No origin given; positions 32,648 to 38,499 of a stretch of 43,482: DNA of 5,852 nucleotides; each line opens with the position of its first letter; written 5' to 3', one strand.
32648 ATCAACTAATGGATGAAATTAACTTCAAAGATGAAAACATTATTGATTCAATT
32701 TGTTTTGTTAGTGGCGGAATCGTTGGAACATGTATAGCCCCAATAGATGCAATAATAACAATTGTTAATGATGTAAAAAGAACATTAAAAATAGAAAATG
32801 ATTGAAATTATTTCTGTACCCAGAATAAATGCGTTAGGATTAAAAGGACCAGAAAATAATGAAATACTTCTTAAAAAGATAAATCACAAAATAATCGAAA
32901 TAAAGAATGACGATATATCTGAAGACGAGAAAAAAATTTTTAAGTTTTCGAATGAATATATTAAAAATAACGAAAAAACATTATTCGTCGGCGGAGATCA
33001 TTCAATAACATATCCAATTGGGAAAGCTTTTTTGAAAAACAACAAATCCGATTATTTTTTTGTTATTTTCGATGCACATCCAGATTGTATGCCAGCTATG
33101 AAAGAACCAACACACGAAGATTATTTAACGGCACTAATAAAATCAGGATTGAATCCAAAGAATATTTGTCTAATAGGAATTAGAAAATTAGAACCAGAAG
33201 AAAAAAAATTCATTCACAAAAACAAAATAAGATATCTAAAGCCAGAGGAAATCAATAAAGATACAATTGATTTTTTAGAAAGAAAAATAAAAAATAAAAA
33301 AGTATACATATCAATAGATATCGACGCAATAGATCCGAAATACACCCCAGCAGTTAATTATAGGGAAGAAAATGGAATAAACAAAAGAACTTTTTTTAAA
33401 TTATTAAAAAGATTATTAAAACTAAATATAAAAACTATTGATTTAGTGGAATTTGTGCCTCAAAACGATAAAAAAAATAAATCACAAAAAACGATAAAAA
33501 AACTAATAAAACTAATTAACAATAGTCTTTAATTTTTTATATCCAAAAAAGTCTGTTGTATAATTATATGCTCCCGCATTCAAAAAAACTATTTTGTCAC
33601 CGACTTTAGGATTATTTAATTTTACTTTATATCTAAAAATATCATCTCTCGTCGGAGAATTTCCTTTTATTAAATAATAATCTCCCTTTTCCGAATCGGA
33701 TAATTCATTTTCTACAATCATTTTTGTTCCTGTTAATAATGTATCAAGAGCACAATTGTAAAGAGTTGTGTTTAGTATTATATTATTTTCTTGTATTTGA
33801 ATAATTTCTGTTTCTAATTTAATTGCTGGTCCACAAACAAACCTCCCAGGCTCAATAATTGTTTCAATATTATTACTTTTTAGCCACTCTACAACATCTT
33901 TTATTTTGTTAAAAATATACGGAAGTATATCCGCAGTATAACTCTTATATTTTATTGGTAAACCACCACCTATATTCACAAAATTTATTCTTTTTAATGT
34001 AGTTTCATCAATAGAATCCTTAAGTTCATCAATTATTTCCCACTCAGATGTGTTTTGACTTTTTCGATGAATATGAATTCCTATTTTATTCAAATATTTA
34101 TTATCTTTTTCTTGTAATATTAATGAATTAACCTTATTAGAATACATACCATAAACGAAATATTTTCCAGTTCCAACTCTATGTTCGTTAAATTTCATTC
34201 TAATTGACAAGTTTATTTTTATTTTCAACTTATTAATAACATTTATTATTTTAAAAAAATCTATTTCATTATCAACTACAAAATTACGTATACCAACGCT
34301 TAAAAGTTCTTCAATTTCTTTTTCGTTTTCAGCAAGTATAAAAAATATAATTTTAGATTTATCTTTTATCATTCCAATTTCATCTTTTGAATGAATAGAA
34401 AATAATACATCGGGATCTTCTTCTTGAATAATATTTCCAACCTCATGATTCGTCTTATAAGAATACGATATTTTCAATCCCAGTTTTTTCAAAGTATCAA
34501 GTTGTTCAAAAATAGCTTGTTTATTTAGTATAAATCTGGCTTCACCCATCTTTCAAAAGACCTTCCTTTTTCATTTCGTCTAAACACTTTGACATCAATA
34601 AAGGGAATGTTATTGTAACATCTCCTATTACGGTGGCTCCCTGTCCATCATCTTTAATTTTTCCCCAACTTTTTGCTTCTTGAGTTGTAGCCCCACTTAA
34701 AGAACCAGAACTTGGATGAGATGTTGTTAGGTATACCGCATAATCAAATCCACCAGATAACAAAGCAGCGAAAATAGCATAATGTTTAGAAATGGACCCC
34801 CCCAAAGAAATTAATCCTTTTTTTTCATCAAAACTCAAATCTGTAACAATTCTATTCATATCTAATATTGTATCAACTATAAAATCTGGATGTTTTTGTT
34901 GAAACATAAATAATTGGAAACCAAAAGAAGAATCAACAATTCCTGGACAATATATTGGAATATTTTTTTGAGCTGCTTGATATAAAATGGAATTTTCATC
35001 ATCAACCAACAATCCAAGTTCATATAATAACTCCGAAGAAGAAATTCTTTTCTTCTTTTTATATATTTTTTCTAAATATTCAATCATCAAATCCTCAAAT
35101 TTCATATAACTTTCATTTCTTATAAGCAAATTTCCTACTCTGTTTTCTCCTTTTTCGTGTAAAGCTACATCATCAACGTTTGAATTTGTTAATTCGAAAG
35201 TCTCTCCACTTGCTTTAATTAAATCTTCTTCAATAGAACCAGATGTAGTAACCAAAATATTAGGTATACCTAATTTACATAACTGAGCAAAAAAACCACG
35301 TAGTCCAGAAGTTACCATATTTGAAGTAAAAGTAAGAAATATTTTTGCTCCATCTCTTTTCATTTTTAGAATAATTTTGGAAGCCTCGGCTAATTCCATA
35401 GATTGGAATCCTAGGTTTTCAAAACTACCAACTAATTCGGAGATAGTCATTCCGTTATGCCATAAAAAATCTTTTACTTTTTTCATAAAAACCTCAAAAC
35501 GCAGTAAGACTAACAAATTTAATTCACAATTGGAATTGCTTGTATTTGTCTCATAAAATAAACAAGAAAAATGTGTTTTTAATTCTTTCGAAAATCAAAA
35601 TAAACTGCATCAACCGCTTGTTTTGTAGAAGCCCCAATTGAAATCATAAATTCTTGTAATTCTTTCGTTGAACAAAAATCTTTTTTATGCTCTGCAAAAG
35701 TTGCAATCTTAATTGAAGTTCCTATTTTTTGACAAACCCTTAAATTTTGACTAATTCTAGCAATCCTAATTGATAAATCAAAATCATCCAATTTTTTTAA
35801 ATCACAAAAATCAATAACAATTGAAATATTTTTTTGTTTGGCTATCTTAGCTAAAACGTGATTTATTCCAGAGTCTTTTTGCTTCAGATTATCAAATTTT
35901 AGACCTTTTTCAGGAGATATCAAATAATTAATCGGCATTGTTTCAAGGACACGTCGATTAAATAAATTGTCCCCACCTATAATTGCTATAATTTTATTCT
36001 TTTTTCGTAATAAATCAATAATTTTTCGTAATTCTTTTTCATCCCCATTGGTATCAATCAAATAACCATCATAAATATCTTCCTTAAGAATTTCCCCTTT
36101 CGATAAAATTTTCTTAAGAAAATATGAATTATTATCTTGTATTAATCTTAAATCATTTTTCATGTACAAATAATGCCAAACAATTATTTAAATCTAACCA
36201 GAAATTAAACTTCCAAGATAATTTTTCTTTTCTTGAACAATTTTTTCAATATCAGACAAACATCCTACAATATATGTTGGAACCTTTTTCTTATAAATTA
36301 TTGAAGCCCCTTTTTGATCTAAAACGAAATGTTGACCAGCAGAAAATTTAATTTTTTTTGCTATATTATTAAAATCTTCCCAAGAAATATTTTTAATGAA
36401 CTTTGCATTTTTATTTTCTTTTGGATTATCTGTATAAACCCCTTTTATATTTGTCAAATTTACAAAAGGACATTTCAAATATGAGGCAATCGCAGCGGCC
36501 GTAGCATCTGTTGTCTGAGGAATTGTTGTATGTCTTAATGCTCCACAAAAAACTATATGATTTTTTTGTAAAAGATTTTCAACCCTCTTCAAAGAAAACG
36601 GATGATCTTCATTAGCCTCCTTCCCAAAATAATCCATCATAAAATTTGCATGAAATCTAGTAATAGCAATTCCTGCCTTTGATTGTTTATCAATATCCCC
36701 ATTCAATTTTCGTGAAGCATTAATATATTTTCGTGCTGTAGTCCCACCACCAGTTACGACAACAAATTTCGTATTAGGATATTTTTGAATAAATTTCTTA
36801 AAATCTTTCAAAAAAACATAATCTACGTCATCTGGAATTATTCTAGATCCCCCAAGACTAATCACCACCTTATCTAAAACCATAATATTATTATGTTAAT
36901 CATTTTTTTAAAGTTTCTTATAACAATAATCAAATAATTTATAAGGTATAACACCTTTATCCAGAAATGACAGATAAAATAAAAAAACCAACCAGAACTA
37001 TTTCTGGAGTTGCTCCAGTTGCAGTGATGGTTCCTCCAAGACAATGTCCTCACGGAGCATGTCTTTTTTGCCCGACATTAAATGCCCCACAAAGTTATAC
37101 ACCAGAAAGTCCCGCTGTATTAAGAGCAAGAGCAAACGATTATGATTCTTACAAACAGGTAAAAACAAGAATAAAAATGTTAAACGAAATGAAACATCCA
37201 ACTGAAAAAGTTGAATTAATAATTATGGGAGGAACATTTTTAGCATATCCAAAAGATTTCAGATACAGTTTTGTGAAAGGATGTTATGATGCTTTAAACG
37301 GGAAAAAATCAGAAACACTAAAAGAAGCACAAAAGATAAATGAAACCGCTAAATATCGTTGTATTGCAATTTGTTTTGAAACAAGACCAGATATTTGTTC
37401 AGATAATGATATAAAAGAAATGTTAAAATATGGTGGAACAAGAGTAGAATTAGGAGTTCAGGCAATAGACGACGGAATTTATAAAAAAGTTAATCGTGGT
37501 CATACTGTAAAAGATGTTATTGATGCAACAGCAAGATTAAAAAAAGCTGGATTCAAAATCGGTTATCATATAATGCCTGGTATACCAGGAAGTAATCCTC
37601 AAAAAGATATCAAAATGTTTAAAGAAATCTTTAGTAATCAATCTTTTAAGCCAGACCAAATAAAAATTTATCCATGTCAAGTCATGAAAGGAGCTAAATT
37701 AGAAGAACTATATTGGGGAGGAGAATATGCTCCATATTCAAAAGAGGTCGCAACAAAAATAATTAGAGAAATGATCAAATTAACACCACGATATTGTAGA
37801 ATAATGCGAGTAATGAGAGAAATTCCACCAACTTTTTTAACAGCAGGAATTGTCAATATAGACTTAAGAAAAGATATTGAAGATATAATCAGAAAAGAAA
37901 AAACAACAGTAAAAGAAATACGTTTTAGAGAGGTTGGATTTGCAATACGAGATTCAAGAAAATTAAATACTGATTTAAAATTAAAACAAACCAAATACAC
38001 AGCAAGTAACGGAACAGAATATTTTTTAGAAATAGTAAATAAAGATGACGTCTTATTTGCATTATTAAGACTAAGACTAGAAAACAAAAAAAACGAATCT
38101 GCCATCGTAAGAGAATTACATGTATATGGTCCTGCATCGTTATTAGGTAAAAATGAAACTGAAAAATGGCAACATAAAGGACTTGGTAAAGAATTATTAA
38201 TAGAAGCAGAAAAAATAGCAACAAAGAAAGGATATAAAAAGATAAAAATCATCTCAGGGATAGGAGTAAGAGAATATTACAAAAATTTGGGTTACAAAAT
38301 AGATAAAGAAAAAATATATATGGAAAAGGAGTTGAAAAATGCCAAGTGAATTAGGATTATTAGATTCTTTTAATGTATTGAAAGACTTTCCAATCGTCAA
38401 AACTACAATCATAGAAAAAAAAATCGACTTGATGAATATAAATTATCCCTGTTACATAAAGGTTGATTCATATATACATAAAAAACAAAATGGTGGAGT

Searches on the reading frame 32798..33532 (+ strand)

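Call 70: search_protein_families(library=pfam, proteins=[window:32798-33532:+], max_evalue=0.001)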
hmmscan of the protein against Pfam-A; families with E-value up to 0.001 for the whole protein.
window:32798-33532:+ (244 aa): 1 family
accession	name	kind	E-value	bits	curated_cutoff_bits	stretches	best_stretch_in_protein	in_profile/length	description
PF00491.26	Arginase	-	1.9e-41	142.8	22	1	44-237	70-274/280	Arginase family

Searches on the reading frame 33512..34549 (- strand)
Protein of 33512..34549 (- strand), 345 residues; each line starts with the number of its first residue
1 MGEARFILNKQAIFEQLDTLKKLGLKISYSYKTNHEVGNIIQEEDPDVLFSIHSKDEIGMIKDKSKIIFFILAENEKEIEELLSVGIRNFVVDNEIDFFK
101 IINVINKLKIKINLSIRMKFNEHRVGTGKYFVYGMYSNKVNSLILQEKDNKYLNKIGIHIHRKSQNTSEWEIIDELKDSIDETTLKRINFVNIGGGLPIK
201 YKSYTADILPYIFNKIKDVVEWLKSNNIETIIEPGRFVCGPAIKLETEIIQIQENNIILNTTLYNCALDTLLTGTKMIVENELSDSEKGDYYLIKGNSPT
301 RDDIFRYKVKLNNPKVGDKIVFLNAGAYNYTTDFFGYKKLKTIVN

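Call 70: search_protein_families(library=pfam, proteins=[window:33512-34549:-], max_evalue=0.001)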
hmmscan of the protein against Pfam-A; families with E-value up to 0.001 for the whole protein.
window:33512-34549:- (345 aa): 2 families
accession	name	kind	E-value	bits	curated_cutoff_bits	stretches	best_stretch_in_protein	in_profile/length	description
PF02784.22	Orn_Arg_deC_N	-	3.4e-15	56.5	23.4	1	24-239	16-246/247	Pyridoxal-dependent decarboxylase, pyridoxal binding domain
PF00278.28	Orn_DAP_Arg_deC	-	0.00068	20.3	23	0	241-326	6-95/95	Pyridoxal-dependent decarboxylase, C-terminal sheet domain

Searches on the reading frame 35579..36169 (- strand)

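Call 70: search_protein_families(library=pfam, proteins=[window:35579-36169:-], max_evalue=0.001)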
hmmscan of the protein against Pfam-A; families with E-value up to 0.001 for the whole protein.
window:35579-36169:- (196 aa): 1 family
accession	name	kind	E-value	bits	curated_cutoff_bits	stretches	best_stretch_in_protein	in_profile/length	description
PF01876.22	RNase_P_p30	-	1.7e-05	24.8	35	1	46-189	78-211/214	RNase P subunit p30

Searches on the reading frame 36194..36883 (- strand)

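Call 70: search_protein_families(library=pfam, proteins=[window:36194-36883:-], max_evalue=0.001)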
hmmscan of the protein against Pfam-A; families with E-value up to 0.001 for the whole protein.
window:36194-36883:- (229 aa): 1 family
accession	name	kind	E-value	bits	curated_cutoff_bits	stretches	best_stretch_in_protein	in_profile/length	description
PF00696.33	AA_kinase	-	4.5e-26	92.5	24.9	1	5-206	2-233/234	Amino acid kinase family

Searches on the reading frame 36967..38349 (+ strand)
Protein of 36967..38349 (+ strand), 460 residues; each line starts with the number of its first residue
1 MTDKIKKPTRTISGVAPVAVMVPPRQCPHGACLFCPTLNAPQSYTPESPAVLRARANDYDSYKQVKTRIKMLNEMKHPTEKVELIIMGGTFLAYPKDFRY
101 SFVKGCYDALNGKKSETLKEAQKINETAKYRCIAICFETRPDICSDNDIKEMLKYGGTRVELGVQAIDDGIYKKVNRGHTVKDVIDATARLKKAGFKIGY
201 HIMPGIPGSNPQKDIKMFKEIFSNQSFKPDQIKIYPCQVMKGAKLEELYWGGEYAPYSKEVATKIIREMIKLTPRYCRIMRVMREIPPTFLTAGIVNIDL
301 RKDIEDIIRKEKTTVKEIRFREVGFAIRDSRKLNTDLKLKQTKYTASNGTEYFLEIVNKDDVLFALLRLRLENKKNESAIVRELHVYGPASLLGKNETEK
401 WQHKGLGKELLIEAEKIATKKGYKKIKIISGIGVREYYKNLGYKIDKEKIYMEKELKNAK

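Call 70: search_protein_families(library=pfam, proteins=[window:36967-38349:+], max_evalue=0.001)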
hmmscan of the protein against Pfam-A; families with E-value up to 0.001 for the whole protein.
window:36967-38349:+ (460 aa): 4 families
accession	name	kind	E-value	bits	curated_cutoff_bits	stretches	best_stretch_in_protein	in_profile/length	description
PF04055.27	Radical_SAM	-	1.3e-18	68.2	29.5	1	22-213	2-158/166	Radical SAM superfamily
PF16199.10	Radical_SAM_C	-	1.3e-16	60.9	31.9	1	229-304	1-76/85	Radical_SAM C-terminal domain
PF00583.31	Acetyltransf_1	-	0.00027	21.6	20.7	1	352-443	35-116/116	Acetyltransferase (GNAT) family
PF13673.13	Acetyltransf_10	-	0.00083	19.8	23.6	0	399-449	61-113/128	Acetyltransferase (GNAT) domain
